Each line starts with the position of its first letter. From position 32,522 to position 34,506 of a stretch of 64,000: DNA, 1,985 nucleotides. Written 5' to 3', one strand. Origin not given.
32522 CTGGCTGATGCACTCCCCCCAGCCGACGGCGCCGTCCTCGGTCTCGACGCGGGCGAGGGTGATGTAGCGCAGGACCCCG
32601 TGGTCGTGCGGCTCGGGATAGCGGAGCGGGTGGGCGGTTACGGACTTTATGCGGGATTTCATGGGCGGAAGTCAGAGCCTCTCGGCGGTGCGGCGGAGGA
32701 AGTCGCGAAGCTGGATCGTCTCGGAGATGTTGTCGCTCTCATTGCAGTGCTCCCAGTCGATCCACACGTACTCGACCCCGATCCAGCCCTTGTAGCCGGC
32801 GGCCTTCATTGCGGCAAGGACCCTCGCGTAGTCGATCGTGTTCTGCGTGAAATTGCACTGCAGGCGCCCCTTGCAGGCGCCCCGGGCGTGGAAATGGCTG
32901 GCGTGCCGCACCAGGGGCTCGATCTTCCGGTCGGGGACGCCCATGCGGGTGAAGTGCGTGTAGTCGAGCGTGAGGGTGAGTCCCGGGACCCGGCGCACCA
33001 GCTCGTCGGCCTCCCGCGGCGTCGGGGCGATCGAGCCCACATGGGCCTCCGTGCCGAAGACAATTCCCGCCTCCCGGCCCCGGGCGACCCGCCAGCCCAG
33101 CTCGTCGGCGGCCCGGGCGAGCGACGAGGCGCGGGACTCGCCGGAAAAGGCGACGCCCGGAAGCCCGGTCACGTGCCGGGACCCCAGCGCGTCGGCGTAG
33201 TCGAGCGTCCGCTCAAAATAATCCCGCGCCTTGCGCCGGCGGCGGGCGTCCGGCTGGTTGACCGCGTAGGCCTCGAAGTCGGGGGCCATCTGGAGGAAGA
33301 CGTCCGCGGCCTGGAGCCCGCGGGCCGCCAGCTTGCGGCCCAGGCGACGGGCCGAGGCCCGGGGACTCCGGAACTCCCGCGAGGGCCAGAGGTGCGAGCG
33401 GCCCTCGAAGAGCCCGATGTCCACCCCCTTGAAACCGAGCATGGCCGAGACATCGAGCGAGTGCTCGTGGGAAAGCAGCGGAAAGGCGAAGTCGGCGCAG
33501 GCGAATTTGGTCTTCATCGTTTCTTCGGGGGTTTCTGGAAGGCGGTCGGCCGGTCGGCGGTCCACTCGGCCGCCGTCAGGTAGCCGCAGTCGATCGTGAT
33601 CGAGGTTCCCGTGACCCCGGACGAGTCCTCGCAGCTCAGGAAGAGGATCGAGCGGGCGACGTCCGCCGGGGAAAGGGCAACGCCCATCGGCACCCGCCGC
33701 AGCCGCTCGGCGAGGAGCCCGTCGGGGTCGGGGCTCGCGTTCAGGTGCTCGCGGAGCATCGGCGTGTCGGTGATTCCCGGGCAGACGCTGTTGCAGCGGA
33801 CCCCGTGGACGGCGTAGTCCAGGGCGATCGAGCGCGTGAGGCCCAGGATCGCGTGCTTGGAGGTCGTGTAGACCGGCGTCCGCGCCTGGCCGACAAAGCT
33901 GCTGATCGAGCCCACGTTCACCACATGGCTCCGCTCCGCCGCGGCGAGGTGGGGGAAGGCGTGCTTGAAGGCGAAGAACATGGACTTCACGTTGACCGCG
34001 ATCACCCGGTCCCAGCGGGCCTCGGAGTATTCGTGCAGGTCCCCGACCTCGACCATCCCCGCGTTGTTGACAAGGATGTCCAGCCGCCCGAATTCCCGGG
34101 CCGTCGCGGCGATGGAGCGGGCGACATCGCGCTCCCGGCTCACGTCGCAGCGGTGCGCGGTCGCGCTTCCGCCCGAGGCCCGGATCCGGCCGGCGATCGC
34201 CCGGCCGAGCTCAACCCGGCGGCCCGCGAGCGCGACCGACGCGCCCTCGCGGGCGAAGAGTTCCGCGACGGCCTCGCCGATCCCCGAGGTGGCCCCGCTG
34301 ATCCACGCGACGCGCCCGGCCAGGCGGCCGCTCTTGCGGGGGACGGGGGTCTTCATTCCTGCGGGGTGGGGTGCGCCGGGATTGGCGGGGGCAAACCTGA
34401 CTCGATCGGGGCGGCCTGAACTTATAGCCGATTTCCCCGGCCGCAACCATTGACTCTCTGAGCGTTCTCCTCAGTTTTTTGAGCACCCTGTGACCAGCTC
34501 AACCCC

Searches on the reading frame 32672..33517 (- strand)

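Call 34: search_protein_families(library=ncbifam, proteins=[window:32672-33517:-], max_evalue=0.00001)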
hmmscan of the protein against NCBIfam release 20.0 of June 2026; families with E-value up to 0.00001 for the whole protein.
window:32672-33517:- (281 aa): 2 families
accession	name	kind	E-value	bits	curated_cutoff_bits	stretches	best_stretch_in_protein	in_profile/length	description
TIGR03234.1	OH-pyruv-isom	equivalog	4.5e-07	29.4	353.45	1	92-251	77-241/254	hydroxypyruvate isomerase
NF043033.1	OxoTetrIsom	equivalog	1.4e-06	28.2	325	1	92-250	78-237/251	2-oxo-tetronate isomerase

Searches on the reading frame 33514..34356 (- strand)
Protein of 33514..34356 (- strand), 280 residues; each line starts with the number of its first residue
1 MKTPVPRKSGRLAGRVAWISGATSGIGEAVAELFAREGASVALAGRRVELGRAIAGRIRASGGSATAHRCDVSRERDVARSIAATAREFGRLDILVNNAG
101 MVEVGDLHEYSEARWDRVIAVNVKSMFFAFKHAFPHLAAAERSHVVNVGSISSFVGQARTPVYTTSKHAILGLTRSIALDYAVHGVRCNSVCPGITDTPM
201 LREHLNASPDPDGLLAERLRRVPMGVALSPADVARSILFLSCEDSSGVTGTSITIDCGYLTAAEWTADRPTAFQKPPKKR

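Call 34: search_protein_families(library=ncbifam, proteins=[window:33514-34356:-], max_evalue=0.00001)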
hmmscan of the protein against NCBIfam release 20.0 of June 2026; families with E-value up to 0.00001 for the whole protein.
window:33514-34356:- (280 aa): 220 families (the best 25 are shown)
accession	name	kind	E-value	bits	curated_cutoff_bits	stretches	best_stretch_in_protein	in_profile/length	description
NF004791.0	PRK06138.1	equivalog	1.9e-68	230.5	312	1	11-260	2-250/252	SDR family oxidoreductase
NF009093.0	PRK12429.1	subfamily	2.3e-66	223.7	258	1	12-260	3-257/259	3-hydroxybutyrate dehydrogenase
NF004818.0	PRK06172.1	equivalog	2.5e-63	213.7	336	1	11-260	4-251/253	SDR family oxidoreductase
NF052558.1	MBtsdlDhBudC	equivalog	6.7e-63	212.6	270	1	13-259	2-241/250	meso-2,3-butanediol dehydrogenase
NF005559.1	PRK07231.1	subfamily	3e-62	210.4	215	1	11-260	1-248/249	glucose 1-dehydrogenase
TIGR01963.1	PHB_DH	subfamily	4.1e-62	209.7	307.05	1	15-260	2-253/255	3-hydroxybutyrate dehydrogenase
NF053701.1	CsHdxCHCADhChcB2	equivalog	1.1e-57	195.3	350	1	12-260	1-243/245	cis-4-hydroxycyclohexanecarboxylate dehydrogenase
NF004198.0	PRK05653.1-3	equivalog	5.1e-57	193.2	296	1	11-258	4-245/248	3-oxoacyl-ACP reductase FabG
NF009931.0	PRK13394.1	subfamily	4.6e-56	190.2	340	1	11-260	4-260/262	3-hydroxybutyrate dehydrogenase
NF005469.0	PRK07063.1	equivalog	5.7e-55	186.6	306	1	9-258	2-253/260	SDR family oxidoreductase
NF005681.0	PRK07478.1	subfamily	1.5e-53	181.8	267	1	11-259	3-249/254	SDR family oxidoreductase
NF005007.0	PRK06398.1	equivalog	2.5e-53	180.9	341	1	12-261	5-247/259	aldose dehydrogenase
NF004847.0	PRK06198.1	subfamily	4.1e-53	180.3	240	1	10-260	3-256/269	oxidoreductase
NF005473.0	PRK07069.1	equivalog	7.5e-53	179.8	339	1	8-259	4-259/262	SDR family oxidoreductase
NF005446.0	PRK07035.1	equivalog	2.9e-51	174.2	373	1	11-260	8-254/255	SDR family oxidoreductase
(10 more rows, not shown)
